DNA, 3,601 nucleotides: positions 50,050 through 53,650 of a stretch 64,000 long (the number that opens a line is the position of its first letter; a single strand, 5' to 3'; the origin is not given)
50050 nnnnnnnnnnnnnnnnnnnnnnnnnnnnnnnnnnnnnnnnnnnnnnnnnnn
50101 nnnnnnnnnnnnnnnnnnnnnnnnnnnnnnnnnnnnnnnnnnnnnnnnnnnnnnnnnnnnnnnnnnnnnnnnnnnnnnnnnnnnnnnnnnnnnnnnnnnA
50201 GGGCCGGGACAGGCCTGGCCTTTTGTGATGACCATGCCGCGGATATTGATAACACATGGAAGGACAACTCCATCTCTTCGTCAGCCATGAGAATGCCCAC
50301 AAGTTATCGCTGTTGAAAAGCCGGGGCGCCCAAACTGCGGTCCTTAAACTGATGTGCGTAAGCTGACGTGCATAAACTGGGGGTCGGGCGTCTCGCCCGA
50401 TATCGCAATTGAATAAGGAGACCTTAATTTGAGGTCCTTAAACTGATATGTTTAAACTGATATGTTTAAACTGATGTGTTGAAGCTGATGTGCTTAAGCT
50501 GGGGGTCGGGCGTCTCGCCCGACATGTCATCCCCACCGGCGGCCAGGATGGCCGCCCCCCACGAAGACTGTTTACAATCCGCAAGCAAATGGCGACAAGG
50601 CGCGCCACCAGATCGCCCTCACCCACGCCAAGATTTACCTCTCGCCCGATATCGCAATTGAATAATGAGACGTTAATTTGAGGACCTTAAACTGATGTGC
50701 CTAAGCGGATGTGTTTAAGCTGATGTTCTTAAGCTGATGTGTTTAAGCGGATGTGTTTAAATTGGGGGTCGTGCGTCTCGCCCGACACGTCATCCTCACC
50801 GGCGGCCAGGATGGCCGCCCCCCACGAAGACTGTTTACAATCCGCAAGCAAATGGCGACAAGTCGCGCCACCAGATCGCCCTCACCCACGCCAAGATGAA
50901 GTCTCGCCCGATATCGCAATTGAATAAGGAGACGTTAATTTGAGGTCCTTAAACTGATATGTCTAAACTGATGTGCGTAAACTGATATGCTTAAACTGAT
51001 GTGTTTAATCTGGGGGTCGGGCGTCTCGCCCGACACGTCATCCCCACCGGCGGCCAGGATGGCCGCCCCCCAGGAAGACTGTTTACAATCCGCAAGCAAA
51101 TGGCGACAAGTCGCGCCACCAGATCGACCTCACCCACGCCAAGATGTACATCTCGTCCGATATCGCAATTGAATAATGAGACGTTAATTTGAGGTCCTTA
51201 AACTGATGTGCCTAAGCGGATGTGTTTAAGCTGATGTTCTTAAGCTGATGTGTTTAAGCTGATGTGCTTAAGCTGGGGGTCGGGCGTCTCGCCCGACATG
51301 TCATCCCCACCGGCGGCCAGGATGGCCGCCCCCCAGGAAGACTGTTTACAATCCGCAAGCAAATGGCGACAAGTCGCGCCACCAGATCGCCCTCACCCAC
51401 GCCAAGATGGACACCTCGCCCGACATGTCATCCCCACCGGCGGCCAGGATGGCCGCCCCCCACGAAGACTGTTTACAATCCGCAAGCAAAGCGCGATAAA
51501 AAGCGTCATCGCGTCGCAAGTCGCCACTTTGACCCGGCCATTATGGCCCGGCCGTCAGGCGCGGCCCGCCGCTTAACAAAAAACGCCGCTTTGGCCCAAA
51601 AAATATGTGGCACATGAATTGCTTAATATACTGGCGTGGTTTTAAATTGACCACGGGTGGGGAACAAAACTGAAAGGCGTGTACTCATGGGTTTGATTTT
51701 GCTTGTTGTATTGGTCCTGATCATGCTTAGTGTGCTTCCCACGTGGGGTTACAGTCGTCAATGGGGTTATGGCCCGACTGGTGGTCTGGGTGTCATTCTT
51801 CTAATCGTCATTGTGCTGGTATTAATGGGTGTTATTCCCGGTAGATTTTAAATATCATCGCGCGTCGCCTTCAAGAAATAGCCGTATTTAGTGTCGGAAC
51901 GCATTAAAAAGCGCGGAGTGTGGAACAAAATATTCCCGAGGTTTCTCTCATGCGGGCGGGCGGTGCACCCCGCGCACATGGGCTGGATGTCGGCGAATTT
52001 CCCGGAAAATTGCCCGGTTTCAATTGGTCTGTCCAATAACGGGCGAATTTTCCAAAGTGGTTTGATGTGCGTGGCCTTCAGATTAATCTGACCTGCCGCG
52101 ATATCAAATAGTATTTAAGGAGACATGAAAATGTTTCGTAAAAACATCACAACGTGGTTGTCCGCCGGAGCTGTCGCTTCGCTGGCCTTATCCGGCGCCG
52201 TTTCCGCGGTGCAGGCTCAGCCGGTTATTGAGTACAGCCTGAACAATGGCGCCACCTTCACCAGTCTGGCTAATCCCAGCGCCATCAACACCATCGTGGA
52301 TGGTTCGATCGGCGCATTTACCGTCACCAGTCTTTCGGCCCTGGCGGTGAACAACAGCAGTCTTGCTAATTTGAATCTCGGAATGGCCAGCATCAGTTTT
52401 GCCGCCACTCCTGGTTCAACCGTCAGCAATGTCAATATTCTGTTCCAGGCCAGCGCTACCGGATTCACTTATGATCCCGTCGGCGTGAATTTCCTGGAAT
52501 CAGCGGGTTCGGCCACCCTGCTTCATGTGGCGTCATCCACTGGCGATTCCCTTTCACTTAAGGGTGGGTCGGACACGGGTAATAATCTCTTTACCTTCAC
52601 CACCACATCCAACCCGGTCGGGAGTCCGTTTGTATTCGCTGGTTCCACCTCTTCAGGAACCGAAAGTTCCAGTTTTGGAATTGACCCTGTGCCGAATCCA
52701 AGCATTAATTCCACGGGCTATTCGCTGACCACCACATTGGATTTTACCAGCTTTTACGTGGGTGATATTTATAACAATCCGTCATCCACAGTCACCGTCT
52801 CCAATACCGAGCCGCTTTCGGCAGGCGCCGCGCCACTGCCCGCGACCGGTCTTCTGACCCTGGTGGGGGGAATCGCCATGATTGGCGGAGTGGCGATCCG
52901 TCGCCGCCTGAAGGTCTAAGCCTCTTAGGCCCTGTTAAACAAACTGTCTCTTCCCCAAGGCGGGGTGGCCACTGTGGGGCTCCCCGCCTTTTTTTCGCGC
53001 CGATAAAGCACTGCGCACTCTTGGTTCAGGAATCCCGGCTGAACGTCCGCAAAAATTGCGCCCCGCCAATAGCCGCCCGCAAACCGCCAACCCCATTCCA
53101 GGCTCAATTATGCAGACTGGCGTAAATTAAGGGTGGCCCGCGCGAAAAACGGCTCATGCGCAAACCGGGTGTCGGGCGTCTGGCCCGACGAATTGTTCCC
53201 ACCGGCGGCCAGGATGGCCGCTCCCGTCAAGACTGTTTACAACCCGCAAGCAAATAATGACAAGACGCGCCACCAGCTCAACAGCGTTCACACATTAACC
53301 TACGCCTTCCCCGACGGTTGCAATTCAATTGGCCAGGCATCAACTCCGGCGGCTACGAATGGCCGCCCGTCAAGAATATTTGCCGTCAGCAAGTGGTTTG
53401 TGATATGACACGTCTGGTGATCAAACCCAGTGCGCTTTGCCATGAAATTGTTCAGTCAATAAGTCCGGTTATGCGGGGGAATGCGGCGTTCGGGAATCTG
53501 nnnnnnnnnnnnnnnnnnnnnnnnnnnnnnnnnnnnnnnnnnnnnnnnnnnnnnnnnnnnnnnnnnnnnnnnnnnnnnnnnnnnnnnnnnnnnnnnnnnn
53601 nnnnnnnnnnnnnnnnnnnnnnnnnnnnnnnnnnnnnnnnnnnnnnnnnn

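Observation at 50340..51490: Non-coding modular tandem-repeat array (about 1.15 kb) with nested 14-bp iterons, palindromic hairpins and a filled-site/empty-site insertion signature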

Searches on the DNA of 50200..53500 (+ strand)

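Call 36: search_rna_families(source=window, start=50200, end=53500, threshold=evalue, max_evalue=5)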
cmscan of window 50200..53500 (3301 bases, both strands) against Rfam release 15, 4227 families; matches with E-value up to 5: 1.
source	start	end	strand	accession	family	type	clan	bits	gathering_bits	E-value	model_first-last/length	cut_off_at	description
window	52065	52137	+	RF02671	Ysr35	Gene; sRNA;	-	12.9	428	1.5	1-339/339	no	Yersinia sRNA 35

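Call 37: search_dna_similar(query=window:50687-50948:+, collection=plasmids, mode=distant, max_evalue=0.01)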
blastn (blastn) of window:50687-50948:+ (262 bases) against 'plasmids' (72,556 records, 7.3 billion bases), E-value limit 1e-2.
No match.

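Call 38: search_dna_similar(query=window:50687-50948:+, collection=phages, mode=distant, max_evalue=0.01)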
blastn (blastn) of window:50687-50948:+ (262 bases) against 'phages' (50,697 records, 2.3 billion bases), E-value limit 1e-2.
No match.

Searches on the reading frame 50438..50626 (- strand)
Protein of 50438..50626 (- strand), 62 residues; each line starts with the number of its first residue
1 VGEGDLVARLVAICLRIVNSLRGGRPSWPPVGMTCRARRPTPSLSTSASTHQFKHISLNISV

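Call 54: search_protein_families(library=pfam, proteins=[window:50438-50626:-], max_evalue=1)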
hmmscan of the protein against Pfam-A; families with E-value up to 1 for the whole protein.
window:50438-50626:- (62 aa): 0 families

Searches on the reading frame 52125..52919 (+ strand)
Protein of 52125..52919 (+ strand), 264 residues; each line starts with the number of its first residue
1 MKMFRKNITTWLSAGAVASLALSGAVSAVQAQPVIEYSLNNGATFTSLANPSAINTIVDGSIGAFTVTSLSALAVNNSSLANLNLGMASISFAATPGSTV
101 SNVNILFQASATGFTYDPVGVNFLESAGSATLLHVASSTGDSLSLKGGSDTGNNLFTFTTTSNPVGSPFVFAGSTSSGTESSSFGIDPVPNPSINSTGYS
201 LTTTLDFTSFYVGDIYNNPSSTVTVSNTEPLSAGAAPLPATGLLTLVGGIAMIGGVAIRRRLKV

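Call 25: search_protein_families(library=pfam, proteins=[window:52125-52919:+], max_evalue=0.01)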
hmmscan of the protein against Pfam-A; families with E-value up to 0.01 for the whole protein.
window:52125-52919:+ (264 aa): 0 families

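Call 27: find_homologous_proteins(query=window:52131-52919:+)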
Query window:52131-52919:+ (262 aa): 9 proteins with E <= 0.001 among 6323 candidates.
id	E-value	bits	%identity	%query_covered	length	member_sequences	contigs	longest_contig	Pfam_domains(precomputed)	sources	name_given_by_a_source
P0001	1.3e-152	524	100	100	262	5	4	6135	-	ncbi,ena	-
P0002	2.2e-136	471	88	100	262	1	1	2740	-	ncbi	-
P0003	2.3e-132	458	87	100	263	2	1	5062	-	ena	-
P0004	1.8e-107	376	71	100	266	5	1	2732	-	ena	-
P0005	1.5e-32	131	42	96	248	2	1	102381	-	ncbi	-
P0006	4.4e-30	123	41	89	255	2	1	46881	-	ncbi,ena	-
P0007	4.6e-29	120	41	96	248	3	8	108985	-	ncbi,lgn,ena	-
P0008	2.8e-25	107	39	89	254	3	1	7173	-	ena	-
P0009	1.2e-23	102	37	89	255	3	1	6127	-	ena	-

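Call 28: find_encoding_contigs(protein=P0002, flank=10000, max_places=4)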
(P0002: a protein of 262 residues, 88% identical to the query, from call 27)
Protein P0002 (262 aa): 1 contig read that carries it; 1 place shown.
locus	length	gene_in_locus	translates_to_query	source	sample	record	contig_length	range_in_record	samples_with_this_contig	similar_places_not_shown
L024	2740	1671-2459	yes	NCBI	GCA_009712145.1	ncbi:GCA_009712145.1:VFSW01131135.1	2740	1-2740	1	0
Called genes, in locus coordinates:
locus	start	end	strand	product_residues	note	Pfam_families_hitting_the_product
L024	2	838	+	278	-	?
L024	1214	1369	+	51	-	-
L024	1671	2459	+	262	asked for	-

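Call 29: find_encoding_contigs(protein=P0003, flank=10000, max_places=4)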
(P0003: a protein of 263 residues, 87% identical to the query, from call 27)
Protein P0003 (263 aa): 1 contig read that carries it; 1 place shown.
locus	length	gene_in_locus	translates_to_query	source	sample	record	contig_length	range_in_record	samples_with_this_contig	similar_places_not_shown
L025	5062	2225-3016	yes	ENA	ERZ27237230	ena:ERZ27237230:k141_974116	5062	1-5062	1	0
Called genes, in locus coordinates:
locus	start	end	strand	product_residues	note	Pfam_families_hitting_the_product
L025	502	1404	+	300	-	PF00990:GGDEF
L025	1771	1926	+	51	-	-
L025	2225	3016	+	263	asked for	-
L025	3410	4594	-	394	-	-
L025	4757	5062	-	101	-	?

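Call 30: find_encoding_contigs(protein=P0004, flank=10000, max_places=4)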
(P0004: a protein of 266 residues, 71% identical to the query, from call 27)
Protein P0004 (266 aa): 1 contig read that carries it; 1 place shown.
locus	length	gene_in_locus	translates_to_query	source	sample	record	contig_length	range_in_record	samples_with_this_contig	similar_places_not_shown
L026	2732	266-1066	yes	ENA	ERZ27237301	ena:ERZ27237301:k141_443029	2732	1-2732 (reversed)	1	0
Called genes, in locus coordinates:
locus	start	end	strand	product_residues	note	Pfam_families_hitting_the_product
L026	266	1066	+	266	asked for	-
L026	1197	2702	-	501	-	PF00072:Response_reg, PF00158:Sigma54_activat, PF14532:Sigma54_activ_2, PF07724:AAA_2 (weak), PF07728:AAA_5, PF25601:AAA_lid_14, PF02954:HTH_8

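Call 31: find_encoding_contigs(protein=P0005, flank=10000, max_places=3)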
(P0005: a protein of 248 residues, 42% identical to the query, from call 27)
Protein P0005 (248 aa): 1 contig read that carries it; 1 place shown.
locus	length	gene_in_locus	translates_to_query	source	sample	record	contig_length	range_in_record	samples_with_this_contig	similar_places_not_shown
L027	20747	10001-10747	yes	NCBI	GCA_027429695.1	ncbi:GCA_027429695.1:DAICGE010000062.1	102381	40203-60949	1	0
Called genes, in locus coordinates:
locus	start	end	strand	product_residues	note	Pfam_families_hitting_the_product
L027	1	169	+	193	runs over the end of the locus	-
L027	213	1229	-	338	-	PF08100:Dimerisation, PF00891:Methyltransf_2, PF13489:Methyltransf_23, PF01209:Ubie_methyltran, PF13847:Methyltransf_31, PF08241:Methyltransf_11, PF08242:Methyltransf_12, PF13649:Methyltransf_25, +2 more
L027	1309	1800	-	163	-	PF00034:Cytochrom_C (weak), PF13442:Cytochrome_CBB3 (faint)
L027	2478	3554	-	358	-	PF22612:GH113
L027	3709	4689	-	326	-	-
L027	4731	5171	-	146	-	-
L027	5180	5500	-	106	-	-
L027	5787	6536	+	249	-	PF07883:Cupin_2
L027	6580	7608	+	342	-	PF01118:Semialdhyde_dh, PF02774:Semialdhyde_dhC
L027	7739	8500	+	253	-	PF01416:PseudoU_synth_1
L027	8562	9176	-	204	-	-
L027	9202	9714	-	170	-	PF07681:DoxX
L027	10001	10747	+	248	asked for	-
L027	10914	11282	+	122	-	PF01648:ACPS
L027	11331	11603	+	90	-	PF06013:WXG100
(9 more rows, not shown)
